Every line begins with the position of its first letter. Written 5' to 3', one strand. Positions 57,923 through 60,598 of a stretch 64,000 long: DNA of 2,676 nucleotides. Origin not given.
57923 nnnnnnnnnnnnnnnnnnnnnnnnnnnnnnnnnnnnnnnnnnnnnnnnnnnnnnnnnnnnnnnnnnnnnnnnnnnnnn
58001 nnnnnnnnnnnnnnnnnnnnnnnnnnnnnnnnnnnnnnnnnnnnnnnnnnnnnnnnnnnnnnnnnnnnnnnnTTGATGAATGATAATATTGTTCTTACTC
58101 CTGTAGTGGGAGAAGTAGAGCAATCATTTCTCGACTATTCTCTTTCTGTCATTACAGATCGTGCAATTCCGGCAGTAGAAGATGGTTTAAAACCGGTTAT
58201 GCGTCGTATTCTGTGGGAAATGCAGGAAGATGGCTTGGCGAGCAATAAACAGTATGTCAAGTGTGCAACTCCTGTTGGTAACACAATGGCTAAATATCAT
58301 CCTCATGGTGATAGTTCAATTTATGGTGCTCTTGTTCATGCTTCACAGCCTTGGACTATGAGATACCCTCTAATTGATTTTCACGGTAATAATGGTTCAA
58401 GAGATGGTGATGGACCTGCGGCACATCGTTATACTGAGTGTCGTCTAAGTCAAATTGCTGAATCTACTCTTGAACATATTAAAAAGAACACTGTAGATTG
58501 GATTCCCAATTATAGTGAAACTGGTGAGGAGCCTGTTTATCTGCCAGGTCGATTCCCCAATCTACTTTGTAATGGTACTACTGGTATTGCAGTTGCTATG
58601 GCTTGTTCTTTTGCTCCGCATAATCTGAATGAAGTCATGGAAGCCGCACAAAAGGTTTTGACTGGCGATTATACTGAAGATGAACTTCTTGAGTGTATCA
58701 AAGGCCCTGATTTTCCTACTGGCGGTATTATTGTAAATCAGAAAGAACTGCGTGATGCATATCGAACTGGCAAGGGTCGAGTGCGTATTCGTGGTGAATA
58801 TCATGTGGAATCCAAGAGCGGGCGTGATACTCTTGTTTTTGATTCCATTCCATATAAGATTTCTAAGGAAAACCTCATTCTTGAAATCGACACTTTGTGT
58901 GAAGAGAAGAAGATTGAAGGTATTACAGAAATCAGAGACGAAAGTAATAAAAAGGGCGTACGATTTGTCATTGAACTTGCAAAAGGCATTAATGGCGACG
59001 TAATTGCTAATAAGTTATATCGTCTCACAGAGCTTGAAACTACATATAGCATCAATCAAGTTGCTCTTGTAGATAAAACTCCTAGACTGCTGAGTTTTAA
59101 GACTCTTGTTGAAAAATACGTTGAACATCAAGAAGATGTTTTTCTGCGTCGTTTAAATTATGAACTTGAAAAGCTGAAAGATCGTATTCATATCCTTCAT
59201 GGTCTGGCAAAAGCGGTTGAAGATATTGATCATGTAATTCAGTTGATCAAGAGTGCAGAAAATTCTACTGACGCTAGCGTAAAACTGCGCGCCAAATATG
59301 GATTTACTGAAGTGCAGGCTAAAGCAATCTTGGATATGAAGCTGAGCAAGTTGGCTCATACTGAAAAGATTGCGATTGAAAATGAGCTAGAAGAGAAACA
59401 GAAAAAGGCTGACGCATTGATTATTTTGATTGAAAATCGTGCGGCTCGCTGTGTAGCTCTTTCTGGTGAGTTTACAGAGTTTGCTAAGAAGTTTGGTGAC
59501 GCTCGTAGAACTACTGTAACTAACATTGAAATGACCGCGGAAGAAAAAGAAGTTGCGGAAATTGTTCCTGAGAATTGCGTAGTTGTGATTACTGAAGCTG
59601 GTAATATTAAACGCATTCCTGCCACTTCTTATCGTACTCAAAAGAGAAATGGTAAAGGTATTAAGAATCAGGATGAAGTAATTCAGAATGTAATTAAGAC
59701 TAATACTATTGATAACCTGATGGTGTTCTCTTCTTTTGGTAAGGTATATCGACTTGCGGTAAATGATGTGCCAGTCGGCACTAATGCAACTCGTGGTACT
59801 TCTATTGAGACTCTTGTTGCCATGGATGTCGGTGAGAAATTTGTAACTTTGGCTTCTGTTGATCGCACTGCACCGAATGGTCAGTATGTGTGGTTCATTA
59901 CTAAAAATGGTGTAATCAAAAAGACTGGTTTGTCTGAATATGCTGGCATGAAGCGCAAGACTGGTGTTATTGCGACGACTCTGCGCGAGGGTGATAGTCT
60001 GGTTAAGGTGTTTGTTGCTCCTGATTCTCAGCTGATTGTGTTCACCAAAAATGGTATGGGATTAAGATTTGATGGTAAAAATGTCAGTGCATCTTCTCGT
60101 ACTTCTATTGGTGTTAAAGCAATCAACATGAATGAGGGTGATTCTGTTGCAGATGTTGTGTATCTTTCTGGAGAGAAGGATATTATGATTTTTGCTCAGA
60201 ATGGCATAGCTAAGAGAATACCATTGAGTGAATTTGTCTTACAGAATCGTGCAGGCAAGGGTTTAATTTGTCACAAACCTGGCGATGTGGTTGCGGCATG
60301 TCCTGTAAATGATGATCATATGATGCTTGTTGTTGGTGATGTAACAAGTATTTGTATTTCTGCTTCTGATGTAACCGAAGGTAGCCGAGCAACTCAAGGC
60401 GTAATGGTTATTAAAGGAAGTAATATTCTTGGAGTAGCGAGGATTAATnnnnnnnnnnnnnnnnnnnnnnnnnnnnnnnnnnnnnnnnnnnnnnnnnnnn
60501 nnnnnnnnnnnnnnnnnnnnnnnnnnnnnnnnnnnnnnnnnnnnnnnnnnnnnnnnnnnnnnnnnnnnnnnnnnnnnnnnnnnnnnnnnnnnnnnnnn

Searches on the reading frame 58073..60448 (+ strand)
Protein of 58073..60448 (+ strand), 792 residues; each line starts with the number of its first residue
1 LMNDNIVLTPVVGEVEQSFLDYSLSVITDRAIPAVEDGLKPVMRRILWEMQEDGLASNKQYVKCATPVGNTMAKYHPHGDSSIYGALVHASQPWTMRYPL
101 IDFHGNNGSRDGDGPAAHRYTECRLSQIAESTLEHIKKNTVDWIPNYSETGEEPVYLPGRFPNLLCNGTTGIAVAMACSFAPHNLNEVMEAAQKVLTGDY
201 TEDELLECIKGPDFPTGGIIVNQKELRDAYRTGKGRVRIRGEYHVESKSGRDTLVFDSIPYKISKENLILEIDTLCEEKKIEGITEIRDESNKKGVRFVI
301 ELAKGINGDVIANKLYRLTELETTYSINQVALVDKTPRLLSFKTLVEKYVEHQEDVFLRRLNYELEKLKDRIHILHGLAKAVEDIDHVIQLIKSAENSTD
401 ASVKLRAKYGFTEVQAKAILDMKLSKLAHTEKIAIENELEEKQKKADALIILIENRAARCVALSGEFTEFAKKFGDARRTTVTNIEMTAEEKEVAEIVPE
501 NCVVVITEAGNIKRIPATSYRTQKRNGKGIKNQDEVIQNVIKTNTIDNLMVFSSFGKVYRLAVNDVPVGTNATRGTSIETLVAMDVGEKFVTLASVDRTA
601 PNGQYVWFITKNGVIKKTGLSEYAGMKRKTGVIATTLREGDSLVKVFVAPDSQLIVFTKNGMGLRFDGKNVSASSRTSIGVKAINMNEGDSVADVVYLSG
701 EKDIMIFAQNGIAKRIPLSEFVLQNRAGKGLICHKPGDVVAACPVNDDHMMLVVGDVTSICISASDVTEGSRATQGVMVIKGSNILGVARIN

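Call 12: search_protein_families(library=phrogs, proteins=[window:58073-60448:+], max_evalue=0.00001)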
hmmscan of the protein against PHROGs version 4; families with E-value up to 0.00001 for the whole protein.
window:58073-60448:+ (792 aa): 3 families
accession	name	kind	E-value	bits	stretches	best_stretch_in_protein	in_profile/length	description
phrog_551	-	DNA, RNA and nucleotide metabolism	8.7e-138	461.8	1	15-698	16-674/701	DNA topoisomerase II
phrog_28877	-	DNA, RNA and nucleotide metabolism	4.7e-107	360.1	1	9-688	686-1363/1441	DNA topoisomerase II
phrog_20354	-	DNA, RNA and nucleotide metabolism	1.7e-21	78.1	1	17-139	14-136/142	DNA topoisomerase II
